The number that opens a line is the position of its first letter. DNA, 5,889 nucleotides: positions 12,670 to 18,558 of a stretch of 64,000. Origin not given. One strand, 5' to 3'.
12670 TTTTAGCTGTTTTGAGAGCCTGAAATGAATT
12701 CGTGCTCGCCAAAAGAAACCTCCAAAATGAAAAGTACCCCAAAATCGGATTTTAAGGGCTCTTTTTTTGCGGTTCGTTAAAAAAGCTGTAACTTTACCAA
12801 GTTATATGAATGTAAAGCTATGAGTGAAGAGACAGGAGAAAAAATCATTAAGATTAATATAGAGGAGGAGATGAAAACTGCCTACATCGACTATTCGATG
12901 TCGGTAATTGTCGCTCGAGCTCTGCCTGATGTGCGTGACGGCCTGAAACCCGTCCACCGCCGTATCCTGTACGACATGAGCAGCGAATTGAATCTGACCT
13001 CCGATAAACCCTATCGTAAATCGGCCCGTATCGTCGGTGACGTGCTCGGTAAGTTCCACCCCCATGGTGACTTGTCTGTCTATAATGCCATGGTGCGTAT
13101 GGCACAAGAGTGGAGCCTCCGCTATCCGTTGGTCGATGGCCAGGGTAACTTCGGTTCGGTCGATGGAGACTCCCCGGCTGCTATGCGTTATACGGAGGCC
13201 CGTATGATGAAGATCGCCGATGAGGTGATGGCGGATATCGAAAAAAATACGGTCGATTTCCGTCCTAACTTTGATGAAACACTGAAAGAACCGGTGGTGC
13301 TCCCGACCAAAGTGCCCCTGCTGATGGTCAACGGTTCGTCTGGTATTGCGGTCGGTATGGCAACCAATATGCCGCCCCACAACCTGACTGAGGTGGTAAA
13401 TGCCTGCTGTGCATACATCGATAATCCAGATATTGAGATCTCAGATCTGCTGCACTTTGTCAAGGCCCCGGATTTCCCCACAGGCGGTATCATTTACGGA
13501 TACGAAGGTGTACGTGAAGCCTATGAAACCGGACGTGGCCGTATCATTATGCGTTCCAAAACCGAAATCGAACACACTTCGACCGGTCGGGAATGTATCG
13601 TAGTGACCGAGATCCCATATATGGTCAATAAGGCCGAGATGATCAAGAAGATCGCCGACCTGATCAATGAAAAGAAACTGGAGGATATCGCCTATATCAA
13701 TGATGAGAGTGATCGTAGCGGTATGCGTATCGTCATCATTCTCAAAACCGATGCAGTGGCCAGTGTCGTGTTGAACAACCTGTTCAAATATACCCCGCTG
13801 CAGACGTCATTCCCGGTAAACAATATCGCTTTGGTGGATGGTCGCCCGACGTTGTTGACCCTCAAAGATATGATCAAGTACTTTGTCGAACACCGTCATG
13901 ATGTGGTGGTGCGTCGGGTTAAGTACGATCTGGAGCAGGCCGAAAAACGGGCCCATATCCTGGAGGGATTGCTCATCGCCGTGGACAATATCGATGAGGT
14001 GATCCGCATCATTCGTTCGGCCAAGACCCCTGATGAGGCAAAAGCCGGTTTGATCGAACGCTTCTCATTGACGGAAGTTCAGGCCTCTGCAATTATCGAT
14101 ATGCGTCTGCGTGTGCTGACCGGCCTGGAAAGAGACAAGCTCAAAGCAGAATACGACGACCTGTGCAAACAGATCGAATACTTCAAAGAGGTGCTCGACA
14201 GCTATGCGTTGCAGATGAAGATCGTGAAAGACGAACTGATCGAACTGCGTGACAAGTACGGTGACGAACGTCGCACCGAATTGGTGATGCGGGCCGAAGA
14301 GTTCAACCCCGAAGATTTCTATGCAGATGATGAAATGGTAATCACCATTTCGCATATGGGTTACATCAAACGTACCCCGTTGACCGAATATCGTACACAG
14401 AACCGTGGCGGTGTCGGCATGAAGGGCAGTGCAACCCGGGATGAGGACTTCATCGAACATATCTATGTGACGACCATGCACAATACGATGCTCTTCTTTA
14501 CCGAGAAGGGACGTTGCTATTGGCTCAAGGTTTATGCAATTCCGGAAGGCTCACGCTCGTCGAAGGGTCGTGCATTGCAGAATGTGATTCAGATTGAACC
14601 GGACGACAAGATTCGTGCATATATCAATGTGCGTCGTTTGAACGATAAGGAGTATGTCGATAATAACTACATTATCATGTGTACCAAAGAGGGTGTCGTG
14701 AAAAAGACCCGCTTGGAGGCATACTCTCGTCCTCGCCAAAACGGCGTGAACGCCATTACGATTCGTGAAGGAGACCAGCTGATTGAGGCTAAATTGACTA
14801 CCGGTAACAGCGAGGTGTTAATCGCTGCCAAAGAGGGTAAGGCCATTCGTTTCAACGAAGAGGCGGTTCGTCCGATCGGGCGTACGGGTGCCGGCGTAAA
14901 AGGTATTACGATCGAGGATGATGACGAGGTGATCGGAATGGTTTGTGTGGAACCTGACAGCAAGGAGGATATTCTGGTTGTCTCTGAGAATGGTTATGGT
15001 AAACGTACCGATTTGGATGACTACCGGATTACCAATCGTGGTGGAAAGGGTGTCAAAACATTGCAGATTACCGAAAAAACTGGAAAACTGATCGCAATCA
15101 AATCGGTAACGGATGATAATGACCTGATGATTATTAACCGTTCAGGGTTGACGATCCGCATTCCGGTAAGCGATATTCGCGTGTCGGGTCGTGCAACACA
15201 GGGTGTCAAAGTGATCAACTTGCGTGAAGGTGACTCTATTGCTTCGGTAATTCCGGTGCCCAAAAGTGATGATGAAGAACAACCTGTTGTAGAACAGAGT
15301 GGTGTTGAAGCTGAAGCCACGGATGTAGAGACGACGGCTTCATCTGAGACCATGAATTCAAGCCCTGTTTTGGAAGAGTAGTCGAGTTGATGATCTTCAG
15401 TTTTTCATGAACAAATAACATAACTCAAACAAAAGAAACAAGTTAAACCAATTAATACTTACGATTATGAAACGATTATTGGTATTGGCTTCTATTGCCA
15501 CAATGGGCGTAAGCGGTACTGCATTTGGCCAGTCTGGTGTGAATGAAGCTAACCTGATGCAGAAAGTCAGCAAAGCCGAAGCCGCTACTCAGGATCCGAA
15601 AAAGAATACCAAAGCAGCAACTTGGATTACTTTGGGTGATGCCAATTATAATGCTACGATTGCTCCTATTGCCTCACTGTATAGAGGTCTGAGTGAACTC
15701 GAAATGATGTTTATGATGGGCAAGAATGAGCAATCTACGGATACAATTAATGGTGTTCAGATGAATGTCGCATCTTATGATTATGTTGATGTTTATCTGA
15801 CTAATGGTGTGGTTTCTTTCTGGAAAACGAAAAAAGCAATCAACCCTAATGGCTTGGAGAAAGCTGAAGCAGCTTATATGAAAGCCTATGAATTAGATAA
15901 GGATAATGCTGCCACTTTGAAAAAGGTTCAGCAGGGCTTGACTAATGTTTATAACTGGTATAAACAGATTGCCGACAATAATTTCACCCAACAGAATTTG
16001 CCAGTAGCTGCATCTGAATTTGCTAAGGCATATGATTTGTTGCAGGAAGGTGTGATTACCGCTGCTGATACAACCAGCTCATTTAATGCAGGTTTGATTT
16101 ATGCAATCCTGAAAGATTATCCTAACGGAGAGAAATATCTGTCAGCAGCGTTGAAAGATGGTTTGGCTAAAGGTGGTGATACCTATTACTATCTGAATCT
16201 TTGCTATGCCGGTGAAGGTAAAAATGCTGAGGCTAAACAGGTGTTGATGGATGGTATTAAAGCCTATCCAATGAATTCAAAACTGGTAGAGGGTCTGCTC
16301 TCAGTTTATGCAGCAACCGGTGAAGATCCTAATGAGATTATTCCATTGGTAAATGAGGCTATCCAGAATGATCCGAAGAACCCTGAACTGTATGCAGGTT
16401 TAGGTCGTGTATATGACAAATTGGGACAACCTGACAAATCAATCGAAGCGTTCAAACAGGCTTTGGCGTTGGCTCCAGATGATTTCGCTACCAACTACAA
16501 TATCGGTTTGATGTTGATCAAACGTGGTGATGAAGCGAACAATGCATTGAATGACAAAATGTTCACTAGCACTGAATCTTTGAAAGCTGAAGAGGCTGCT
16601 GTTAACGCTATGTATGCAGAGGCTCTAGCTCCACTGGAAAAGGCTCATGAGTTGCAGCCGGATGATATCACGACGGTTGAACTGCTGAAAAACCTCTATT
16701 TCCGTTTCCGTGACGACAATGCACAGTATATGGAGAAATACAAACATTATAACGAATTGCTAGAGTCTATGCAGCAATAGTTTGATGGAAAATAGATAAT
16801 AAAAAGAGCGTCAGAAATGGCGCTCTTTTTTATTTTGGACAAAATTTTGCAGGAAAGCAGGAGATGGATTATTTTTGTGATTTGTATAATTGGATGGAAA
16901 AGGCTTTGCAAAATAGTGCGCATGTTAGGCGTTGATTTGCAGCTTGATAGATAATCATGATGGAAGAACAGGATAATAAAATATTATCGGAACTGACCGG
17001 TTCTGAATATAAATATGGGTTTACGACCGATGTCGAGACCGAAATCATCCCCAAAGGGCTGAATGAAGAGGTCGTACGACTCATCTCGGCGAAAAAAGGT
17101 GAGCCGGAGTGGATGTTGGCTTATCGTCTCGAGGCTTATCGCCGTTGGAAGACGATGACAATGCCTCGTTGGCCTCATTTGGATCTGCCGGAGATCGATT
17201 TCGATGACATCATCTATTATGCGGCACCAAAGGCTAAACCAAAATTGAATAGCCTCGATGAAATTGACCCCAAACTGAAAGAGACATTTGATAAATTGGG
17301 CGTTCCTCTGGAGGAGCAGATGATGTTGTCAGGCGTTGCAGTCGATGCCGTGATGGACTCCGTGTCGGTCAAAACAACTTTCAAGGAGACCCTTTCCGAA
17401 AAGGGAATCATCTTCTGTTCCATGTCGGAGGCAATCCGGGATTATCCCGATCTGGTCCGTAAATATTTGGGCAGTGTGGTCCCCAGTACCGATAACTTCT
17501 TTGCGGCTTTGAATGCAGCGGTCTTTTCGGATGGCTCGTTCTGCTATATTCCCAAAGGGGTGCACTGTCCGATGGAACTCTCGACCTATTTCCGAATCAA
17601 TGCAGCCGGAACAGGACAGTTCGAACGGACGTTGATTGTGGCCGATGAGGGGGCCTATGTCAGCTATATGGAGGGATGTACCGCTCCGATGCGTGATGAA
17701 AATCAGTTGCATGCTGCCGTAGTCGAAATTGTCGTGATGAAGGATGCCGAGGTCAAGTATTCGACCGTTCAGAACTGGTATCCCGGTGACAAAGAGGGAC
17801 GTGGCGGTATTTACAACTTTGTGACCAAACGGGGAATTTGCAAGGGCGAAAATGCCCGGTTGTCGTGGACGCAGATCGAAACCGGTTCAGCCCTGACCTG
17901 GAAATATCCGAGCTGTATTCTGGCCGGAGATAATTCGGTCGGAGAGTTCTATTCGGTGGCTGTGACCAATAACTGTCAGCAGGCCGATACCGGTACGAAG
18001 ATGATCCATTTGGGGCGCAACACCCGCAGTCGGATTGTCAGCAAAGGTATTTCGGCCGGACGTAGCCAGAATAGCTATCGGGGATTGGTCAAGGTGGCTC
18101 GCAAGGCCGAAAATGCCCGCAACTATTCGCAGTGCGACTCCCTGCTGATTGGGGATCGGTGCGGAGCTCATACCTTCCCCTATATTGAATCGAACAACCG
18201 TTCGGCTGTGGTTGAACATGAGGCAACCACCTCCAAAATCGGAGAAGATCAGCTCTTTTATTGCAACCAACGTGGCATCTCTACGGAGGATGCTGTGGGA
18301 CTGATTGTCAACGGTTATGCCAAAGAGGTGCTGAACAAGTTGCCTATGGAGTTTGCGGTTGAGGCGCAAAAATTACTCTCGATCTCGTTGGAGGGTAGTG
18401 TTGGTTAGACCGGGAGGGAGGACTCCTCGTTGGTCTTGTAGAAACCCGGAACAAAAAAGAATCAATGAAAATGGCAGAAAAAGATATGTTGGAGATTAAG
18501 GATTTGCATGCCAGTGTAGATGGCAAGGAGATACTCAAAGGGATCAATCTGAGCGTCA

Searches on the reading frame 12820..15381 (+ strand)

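Call 31: search_protein_families(library=pfam, proteins=[window:12820-15381:+], max_evalue=0.0001)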
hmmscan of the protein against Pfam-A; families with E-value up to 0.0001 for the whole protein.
window:12820-15381:+ (853 aa): 2 families
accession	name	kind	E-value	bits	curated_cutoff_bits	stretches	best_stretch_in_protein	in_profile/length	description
PF00521.26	DNA_topoisoIV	-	1.9e-167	558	31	1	33-473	1-431/432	DNA gyrase/topoisomerase IV, subunit A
PF03989.18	DNA_gyraseA_C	-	4.8e-73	240.8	27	6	768-813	2-47/48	DNA gyrase C-terminal domain, beta-propeller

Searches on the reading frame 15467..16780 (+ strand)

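Call 31: search_protein_families(library=pfam, proteins=[window:15467-16780:+], max_evalue=0.0001)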
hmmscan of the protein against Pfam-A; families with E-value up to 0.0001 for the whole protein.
window:15467-16780:+ (437 aa): 12 families
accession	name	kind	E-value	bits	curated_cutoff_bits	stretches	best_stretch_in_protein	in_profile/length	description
PF13431.12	TPR_17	-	3.5e-12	46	24.4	1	296-326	3-33/34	Tetratricopeptide repeat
PF13414.12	TPR_11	-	5.2e-12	45.7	26.8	1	313-350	1-38/42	TPR repeat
PF13181.12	TPR_8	-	2.4e-11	43.3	25.7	1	307-339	2-34/34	Tetratricopeptide repeat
PF13428.12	TPR_14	-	2.3e-10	40.5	23.5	0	306-341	1-36/44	Tetratricopeptide repeat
PF13432.12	TPR_16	-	3e-10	40.8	32.7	1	312-358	3-49/65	Tetratricopeptide repeat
PF23914.1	TPR_CcmH_CycH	-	1.4e-09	38.4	42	1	298-385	42-129/158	Cytochrome c-type biogenesis protein H TPR domain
PF14559.12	TPR_19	-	5.1e-09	36.8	25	1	286-339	5-58/68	Tetratricopeptide repeat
PF07719.23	TPR_2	-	1.1e-08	35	27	1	306-339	1-34/34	Tetratricopeptide repeat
PF00515.34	TPR_1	-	2.6e-08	33.8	27.8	1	307-339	2-34/34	Tetratricopeptide repeat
PF13424.12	TPR_12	-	3.5e-08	34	30.1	0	307-337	46-76/77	Tetratricopeptide repeat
PF13429.12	TPR_15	-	1.4e-07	31.6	26.2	0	211-289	119-198/280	Tetratricopeptide repeat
PF13176.12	TPR_7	-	8.3e-05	22.8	27.9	0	309-339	2-32/36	Tetratricopeptide repeat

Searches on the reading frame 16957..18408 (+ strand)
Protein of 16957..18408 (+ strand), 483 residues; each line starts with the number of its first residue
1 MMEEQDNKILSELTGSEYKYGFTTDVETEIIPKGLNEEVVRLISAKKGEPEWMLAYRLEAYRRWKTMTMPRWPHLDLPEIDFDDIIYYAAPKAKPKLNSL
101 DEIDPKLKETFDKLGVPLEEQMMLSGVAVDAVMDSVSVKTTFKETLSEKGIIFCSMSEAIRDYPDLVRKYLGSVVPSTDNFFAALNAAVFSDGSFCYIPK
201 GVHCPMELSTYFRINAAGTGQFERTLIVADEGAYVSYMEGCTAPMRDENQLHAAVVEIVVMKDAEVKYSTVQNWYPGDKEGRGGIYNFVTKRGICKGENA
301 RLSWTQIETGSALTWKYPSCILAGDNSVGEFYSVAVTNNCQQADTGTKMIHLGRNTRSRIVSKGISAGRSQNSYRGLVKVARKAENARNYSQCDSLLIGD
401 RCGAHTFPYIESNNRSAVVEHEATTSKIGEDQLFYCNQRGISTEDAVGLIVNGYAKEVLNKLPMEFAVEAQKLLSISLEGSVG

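Call 31: search_protein_families(library=pfam, proteins=[window:16957-18408:+], max_evalue=0.0001)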
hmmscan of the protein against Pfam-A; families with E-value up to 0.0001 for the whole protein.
window:16957-18408:+ (483 aa): 2 families
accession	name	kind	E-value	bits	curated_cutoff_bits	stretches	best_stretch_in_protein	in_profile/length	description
PF01458.23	SUFBD_core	-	2.8e-79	266.3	27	1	212-453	1-231/232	SUF system FeS cluster assembly, SufBD core domain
PF19295.5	SufBD_N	-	1.3e-11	44.9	23.5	1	131-204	94-166/172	SufBD protein N-terminal region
